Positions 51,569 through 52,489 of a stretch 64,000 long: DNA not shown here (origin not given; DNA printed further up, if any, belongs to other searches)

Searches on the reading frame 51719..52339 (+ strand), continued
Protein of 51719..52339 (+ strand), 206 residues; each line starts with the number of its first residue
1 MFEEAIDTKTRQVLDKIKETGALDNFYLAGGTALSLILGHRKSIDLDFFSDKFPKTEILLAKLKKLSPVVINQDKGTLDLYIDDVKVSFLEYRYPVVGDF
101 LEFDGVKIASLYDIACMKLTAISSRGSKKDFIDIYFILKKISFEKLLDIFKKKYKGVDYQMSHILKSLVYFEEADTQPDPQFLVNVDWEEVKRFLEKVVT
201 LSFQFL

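Call 44: predict_structure(alignment_id=A5)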
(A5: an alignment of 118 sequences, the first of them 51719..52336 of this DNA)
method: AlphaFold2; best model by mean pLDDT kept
length: 206 residues; sequences in the alignment: 118
mean_pLDDT: 95.8   pTM: 0.90
mean pLDDT of the five models: 95.8, 95.4, 95.4, 95.0, 94.9
residues with pLDDT >= 90: 197; 70-90: 6; 50-70: 3; < 50: 0
segments of 3 or more residues with pLDDT < 50: none
pLDDT, mean of each block of 10 residues (from residue 1): 96 98 97 98 97 96 98 97 98 96 97 97 93 98 97 95 95 95 97 97 71
secondary structure, 60 per line:
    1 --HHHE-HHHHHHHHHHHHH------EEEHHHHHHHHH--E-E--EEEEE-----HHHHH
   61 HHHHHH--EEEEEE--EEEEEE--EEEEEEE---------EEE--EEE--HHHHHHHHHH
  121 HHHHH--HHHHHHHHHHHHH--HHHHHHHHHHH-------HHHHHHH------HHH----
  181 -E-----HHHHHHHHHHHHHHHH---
elements in order: H8-20 E27-29 H30-38 E46-50 H56-66 E69-74 E77-82 E85-91 E101-103 E106-108 H111-125 H128-140 H143-153 H161-167 H188-203

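Call 48: fold_search(model_id=the predicted structure, library=pdb)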
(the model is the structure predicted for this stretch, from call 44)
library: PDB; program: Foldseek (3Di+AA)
matches with E <= 10: 563; with E <= 0.001: 24
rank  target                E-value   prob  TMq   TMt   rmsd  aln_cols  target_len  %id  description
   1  4o8s                  2.8e-07  1.00  0.60  0.55   6.0       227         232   22  Crystal structure of JHP933 from Helicobacter pylori (released 2014-09-10)
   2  4ok0_A                3.2e-07  1.00  0.57  0.52   7.7       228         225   22  Crystal structure of putative nucleotidyltransferase from H. pylori (released 2014-04-09)
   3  4ok0_B                6.3e-07  1.00  0.61  0.56   6.4       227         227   21  Crystal structure of putative nucleotidyltransferase from H. pylori (released 2014-04-09)
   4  5cfs                  3.9e-06  1.00  0.56  0.64   3.9       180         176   18  Crystal Structure of ANT(2")-Ia in complex with AMPCPP and tobramycin (released 2016-03-16)
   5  4xje                  4.1e-06  1.00  0.56  0.64   3.6       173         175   17  CRYSTAL STRUCTURE OF ANT(2") IN COMPLEX WITH AMP AND TOBRAMYCIN (released 2016-01-20)
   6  5cfu                  5.2e-06  1.00  0.56  0.65   3.6       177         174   18  Crystal Structure of ANT(2")-Ia in complex with adenylyl-2"-tobramycin (released 2016-07-20)
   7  4wqk                  5.5e-06  1.00  0.57  0.65   3.8       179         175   17  Crystal structure of aminoglycoside nucleotidylyltransferase ANT(2")-Ia, apo form (released 2014-11-12)
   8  5kqj_MODEL_1_A        7.3e-06  1.00  0.56  0.61   3.7       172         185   17  Solution Structure of Antibiotic-Resistance Factor ANT(2'')-Ia Reveals Substrate-Regulated Conformation Dynami (released 2017-07-12)
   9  4p37_B                1.5e-05  1.00  0.49  0.22   4.2       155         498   20  Crystal structure of the Megavirus polyadenylate synthase (released 2015-04-01)
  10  8an4_A                2.2e-05  1.00  0.58  0.61   4.6       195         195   17  MenT1 toxin (rv0078a) from Mycobacterium tuberculosis H37Rv (released 2023-08-02)
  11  8an5_B                2.7e-05  1.00  0.54  0.60   7.2       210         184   14  MenAT1 toxin-antitoxin complex (rv0078a-rv0078b) from Mycobacterium tuberculosis H37Rv (released 2023-08-02)
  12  4p37_A                2.9e-05  1.00  0.49  0.22   4.2       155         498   20  Crystal structure of the Megavirus polyadenylate synthase (released 2015-04-01)
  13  4wse_A                3.3e-05  1.00  0.49  0.22   4.4       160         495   17  Crystal structure of the Mimivirus polyadenylate synthase (released 2015-04-01)
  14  4wse_B                3.7e-05  1.00  0.50  0.23   4.1       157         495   17  Crystal structure of the Mimivirus polyadenylate synthase (released 2015-04-01)
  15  8an4_B                8.6e-05  1.00  0.57  0.61   4.7       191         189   17  MenT1 toxin (rv0078a) from Mycobacterium tuberculosis H37Rv (released 2023-08-02)
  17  6y56                  1.9e-04  1.00  0.57  0.43   5.9       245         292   15  MenT4, nucleotidyltransferase toxin Rv2826c from Mycobacterium tuberculosis H37Rv (released 2020-09-16)
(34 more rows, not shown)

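Call 51: search_protein_families(library=pfam, alignment_id=A6, max_evalue=0.00001)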
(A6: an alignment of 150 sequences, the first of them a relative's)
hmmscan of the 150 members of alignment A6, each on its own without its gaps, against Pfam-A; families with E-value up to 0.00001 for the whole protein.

A. member 1, L009:7443-7655:+ (71 aa): 0 families

B. families by the number of members that match (of 150 scanned): 161 families (the first 25 are shown)
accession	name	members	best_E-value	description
PF08245.18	Mur_ligase_M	4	1.7e-39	Mur ligase middle domain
PF01330.27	RuvA_N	4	6.4e-17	RuvA N terminal domain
PF14520.12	HHH_5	4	2.8e-12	Helix-hairpin-helix domain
PF08843.17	AbiEii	3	1.5e-23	Nucleotidyl transferase AbiEii toxin, Type IV TA system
PF07499.19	RuvA_C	3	1.9e-07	RuvA, C-terminal domain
PF09334.17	tRNA-synt_1g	2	1.7e-106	tRNA synthetases class I (M)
PF00589.27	Phage_integrase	2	8.2e-40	Phage integrase family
PF00133.28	tRNA-synt_1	2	1.1e-34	tRNA synthetases class I (I, L, M and V)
PF00535.33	Glycos_transf_2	2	5.4e-32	Glycosyl transferase family 2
PF02875.26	Mur_ligase_C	2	1.8e-27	Mur ligase, glutamate ligase domain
PF04055.27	Radical_SAM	2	3.3e-25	Radical SAM superfamily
PF02518.31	HATPase_c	2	1.3e-24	Histidine kinase-, DNA gyrase B-, and HSP90-like ATPase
PF01649.23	Ribosomal_S20p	2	7e-18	Ribosomal protein S20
PF18765.7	Polbeta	2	8.9e-18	Polymerase beta, Nucleotidyltransferase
PF02661.23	Fic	2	1.8e-17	Fic/DOC family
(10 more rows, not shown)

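Call 63: find_encoding_contigs(protein=P0088, flank=5000, max_places=2)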
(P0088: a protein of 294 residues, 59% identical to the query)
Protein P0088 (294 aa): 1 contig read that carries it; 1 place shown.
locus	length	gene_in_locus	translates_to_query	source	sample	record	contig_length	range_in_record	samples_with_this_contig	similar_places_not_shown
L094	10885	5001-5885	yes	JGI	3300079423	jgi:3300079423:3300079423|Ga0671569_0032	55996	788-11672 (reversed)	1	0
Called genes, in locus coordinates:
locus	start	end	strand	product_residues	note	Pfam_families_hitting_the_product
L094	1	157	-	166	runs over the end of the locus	-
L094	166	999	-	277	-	PF00106:adh_short, PF04321:RmlD_sub_bind (weak), PF08659:KR, PF01370:Epimerase (weak), PF13561:adh_short_C2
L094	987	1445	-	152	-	PF01243:PNPOx_N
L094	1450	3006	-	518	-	PF07884:VKOR, PF01180:DHO_dh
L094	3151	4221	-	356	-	PF03881:Fructosamin_kin, PF01636:APH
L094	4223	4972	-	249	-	PF00106:adh_short, PF01370:Epimerase (weak), PF02719:Polysacc_synt_2 (weak), PF08659:KR (weak), PF13561:adh_short_C2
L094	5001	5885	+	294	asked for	PF21956:DUF6922, PF08843:AbiEii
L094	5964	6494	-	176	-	PF06821:Ser_hydrolase, PF00561:Abhydrolase_1 (weak), PF12697:Abhydrolase_6 (weak)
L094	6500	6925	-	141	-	-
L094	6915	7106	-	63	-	PF18929:DUF5678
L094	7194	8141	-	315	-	PF00389:2-Hacid_dh, PF02826:2-Hacid_dh_C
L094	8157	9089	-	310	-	PF00389:2-Hacid_dh, PF02826:2-Hacid_dh_C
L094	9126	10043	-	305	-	PF02558:ApbA, PF08546:ApbA_C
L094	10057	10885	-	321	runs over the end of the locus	PF00535:Glycos_transf_2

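Call 70: search_protein_representatives(protein=P0088)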
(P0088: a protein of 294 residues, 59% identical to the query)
Query: 294 residues. Proteins with E-value up to 0.001 (for the whole library): 5063; up to 1e-10: 1709; up to 1e-30: 107. The best 150 are listed.
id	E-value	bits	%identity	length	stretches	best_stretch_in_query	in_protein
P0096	3.3e-72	259.9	60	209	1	92-291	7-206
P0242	1.7e-49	185.4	40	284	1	12-288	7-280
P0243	6.3e-46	173.7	41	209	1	91-288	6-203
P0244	3.2e-45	171.4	47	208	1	93-288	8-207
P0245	4.1e-45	171.0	46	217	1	92-285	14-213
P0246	7.6e-44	166.8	43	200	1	95-281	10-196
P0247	1.0e-42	163.1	45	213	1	94-284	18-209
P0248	9.0e-42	160.0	46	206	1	92-288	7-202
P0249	1.7e-41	159.2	44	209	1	93-287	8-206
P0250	3.7e-40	154.7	43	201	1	92-285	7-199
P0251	6.0e-40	154.0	46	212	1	101-290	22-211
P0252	9.9e-40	153.3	46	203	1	93-286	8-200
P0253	4.8e-39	151.1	43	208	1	95-286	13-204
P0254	6.6e-39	150.6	45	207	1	97-278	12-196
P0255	5.6e-38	147.6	42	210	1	98-282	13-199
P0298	1.6e-33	133.0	39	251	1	93-276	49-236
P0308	1.7e-32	129.6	39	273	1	67-285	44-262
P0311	2.2e-32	129.2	30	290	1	5-278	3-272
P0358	2.9e-30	122.3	40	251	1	94-285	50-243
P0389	2.8e-29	119.0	31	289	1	11-288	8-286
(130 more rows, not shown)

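Call 71: search_protein_families(library=pfam, proteins=[P0242, P0311, P0389, P0308, P0298, P0358], max_evalue=0.001)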
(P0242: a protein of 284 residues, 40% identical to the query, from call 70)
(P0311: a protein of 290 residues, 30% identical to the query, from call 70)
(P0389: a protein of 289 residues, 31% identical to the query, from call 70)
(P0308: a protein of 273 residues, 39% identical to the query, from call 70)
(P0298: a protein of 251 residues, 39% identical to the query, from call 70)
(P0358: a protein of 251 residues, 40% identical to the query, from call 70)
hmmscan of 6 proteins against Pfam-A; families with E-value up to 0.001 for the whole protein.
P0242 (284 aa): 2 families
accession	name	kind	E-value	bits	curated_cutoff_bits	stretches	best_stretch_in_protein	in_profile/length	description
PF21956.1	DUF6922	-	1.3e-17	63.4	27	1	4-54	2-52/52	Family of unknown function (DUF6922)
PF08843.17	AbiEii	-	2.3e-15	57.6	22.5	2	101-146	14-63/238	Nucleotidyl transferase AbiEii toxin, Type IV TA system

P0311 (290 aa): 2 families
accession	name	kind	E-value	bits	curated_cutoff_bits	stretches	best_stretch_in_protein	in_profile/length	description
PF21956.1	DUF6922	-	6.4e-13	48.4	27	1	6-56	1-52/52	Family of unknown function (DUF6922)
PF08843.17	AbiEii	-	6.9e-08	33.1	22.5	0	93-148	2-61/238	Nucleotidyl transferase AbiEii toxin, Type IV TA system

P0389 (289 aa): 2 families
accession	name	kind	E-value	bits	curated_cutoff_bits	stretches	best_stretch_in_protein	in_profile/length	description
PF08843.17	AbiEii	-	2.5e-15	57.5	22.5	1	95-232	6-177/238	Nucleotidyl transferase AbiEii toxin, Type IV TA system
PF21956.1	DUF6922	-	2.6e-15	56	27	1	6-56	2-52/52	Family of unknown function (DUF6922)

P0308 (273 aa): 1 family
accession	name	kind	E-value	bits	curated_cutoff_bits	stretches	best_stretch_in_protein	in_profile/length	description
PF08843.17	AbiEii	-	4.7e-12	46.8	22.5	1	79-242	12-212/238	Nucleotidyl transferase AbiEii toxin, Type IV TA system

P0298 (251 aa): 1 family
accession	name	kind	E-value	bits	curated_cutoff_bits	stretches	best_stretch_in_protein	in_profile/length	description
PF08843.17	AbiEii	-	6.1e-10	39.9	22.5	1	54-222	2-210/238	Nucleotidyl transferase AbiEii toxin, Type IV TA system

P0358 (251 aa): 1 family
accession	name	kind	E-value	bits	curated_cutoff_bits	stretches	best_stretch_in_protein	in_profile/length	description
PF08843.17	AbiEii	-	8e-10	39.5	22.5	1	147-208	132-192/238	Nucleotidyl transferase AbiEii toxin, Type IV TA system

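Call 78: find_related_loci(query=A5, collection=viral_contigs, flank=6000)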
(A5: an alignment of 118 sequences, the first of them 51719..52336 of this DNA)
Query A5 (206 aa) in viral_contigs; peptide patterns used: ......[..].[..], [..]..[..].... (x = any residue, [..] = any of these).
8 stretches matched a pattern, but none encodes a relative of the query by tblastn (E <= 1e-3).

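Call 79: search_protein_families(library=phrogs, proteins=[window:51719-52336:+], max_evalue=0.01)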
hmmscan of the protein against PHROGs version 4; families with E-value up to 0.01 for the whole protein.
window:51719-52336:+ (206 aa): 0 families

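Call 80: search_dna_similar(query=window:51719-52336:+, collection=plasmids, mode=protein, max_rows=10, max_evalue=0.001)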
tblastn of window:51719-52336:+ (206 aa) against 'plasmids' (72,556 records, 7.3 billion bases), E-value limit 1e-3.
Records with a match: 11; places in all: 12; records where one place covers at least 80% of the query: 7.
Best place of each record, by identity: <60% 11.
By first word of the organism name: Bacteroides 3; Hymenobacter 2; Phocaeicola 2; Aquifex 1; Acidiphilium 1; Microscilla 1; Campylobacter 1.
By predicted mobility (MOB-suite, as given by PLSDB): non-mobilizable 9; conjugative 1; mobilizable 1.
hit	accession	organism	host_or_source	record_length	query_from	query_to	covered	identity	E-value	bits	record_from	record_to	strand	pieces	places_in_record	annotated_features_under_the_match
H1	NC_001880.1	Aquifex aeolicus VF5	-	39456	9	199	93%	38.4%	2e-23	103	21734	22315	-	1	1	nucleotidyl transferase AbiEii/AbiGii toxin family protein | hypothetical protein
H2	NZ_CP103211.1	Bacteroides ovatus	Homo sapiens,cell culture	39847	9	200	93%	29.6%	3e-11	69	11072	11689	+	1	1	none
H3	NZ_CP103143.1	Bacteroides faecis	Homo sapiens,cell culture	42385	9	200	93%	29.6%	3e-11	69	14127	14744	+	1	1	none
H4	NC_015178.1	Acidiphilium multivorum AIU301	-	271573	25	193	82%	33.3%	5e-12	71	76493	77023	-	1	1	nucleotidyl transferase AbiEii/AbiGii toxin family protein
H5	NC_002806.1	Microscilla sp. PRE1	-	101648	26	199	84%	31.6%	5e-12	71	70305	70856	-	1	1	nucleotidyl transferase AbiEii/AbiGii toxin family protein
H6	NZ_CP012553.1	Campylobacter sp. RM16192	dog,cell culture,oral swab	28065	26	187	79%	32.4%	2e-7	58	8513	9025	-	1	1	nucleotidyl transferase AbiEii/AbiGii toxin family protein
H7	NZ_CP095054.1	Hymenobacter aerilatus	single cell,air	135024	4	198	95%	25.9%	2e-15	81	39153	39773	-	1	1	nucleotidyl transferase AbiEii/AbiGii toxin family protein | hypothetical protein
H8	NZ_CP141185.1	Hymenobacter sp. GOD-10R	single cell,Crepidiastrum sonchifolium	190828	4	198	95%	25.7%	2e-16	84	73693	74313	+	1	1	nucleotidyl transferase AbiEii/AbiGii toxin family protein | hypothetical protein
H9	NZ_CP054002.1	Bacteroides fragilis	Homo sapiens,transverse ...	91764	4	148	70%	34.2%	2e-11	70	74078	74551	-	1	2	nucleotidyl transferase AbiEii/AbiGii toxin family protein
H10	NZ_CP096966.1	Phocaeicola vulgatus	whole organism,human feces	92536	1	148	72%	27.2%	5e-8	59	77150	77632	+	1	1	nucleotidyl transferase AbiEii/AbiGii toxin family protein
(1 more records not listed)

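Call 81: get_annotated_region(hit=H1, flank=2500)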
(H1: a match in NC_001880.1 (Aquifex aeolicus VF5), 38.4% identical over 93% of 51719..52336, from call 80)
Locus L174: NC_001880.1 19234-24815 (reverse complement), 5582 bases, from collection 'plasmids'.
description: Aquifex aeolicus VF5 plasmid ece1, complete sequence
organism: Aquifex aeolicus VF5 (NCBI taxid 224324)
taxonomy: Bacteria; Aquificota; Aquificia; Aquificales; Aquificaceae; Aquifex; Aquifex aeolicus; Aquifex aeolicus VF5
host: -; source: -; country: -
typing (MOB-suite, as given by PLSDB): non-mobilizable
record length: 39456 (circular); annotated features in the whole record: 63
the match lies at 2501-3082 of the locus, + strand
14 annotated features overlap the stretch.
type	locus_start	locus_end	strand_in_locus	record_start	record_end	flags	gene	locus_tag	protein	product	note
CDS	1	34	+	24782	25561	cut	-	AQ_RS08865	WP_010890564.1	hypothetical protein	-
CDS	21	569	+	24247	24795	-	-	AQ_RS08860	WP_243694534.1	hypothetical protein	-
CDS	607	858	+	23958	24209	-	-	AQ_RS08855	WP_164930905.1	hypothetical protein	-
CDS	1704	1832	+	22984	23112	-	-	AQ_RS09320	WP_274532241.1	hypothetical protein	-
CDS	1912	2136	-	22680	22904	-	-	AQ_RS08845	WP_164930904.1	ribbon-helix-helix protein, CopG family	GO:0006355 - regulation of DNA-templated transcription [Evidence IEA]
CDS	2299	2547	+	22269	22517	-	-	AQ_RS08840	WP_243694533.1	hypothetical protein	-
CDS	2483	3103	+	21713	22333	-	-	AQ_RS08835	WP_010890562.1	nucleotidyl transferase AbiEii/AbiGii toxin family protein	-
CDS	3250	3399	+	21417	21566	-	-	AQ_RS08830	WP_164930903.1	hypothetical protein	-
CDS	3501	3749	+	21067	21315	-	-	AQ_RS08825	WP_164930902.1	AbrB/MazE/SpoVT family DNA-binding domain-containing protein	-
CDS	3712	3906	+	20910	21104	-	-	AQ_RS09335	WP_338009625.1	PIN domain-containing protein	-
CDS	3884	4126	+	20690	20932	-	-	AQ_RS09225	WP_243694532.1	PIN domain-containing protein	-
CDS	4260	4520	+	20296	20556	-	-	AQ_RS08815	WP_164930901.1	hypothetical protein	-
CDS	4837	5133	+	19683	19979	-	-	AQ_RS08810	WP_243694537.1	hypothetical protein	-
CDS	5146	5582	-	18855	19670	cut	-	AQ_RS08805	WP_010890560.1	hypothetical protein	-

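Call 82: get_annotated_region(hit=H8, flank=2500)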
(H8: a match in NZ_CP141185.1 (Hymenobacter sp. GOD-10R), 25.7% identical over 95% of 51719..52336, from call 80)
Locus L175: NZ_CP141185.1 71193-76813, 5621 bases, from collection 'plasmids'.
description: Hymenobacter sp. GOD-10R plasmid unnamed1, complete sequence
organism: Hymenobacter sp. GOD-10R (NCBI taxid 3093922)
taxonomy: Bacteria; Bacteroidota; Cytophagia; Cytophagales; Hymenobacteraceae; Hymenobacter; Hymenobacter sp. GOD-10R
host: -; source: single cell,Crepidiastrum sonchifolium; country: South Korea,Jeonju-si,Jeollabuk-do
typing (MOB-suite, as given by PLSDB): non-mobilizable; replicon rep_cluster_1105
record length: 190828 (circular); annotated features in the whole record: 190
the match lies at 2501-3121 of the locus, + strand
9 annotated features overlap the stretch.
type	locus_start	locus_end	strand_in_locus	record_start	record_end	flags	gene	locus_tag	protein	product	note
CDS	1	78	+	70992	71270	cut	-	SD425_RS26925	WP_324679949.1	hypothetical protein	-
CDS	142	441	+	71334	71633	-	-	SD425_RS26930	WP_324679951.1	antitoxin VbhA family protein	-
CDS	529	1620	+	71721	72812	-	-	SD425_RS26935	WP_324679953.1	Fic family protein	-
CDS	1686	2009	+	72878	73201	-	-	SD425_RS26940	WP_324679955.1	antitoxin VbhA family protein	-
CDS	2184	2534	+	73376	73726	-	-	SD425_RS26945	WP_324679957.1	hypothetical protein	-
CDS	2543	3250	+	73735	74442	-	-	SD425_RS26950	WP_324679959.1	nucleotidyl transferase AbiEii/AbiGii toxin family protein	-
CDS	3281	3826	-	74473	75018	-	-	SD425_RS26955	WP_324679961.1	hypothetical protein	-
CDS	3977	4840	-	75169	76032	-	traN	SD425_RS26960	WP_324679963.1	conjugative transposon protein TraN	-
CDS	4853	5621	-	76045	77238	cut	traM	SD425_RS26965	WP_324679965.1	conjugative transposon protein TraM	-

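Call 83: search_protein_families(library=pfam, proteins=[L174:2299-2544:+, L174:2483-3100:+, L175:2184-2531:+, L175:2543-3247:+], max_evalue=0.01)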
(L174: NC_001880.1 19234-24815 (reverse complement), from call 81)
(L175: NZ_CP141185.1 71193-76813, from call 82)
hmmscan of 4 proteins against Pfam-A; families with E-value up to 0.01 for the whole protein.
L174:2299-2544:+ (82 aa): 0 families

L174:2483-3100:+ (206 aa): 1 family
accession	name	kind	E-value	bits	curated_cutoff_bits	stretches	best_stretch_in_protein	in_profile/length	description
PF08843.17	AbiEii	-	1e-15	58.7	22.5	2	21-68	12-61/238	Nucleotidyl transferase AbiEii toxin, Type IV TA system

L175:2184-2531:+ (116 aa): 1 family
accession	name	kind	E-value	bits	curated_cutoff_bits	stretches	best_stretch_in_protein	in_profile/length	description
PF21956.1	DUF6922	-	4.7e-18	64.8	27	1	27-76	3-52/52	Family of unknown function (DUF6922)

L175:2543-3247:+ (235 aa): 2 families
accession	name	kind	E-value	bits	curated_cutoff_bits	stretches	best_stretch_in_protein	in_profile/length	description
PF08843.17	AbiEii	-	5e-14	53.2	22.5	1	4-158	10-191/238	Nucleotidyl transferase AbiEii toxin, Type IV TA system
PF19502.5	DUF6036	-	0.0037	17.5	23.6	0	9-149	22-133/164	Nucleotidyltransferase of unknown function (DUF6036)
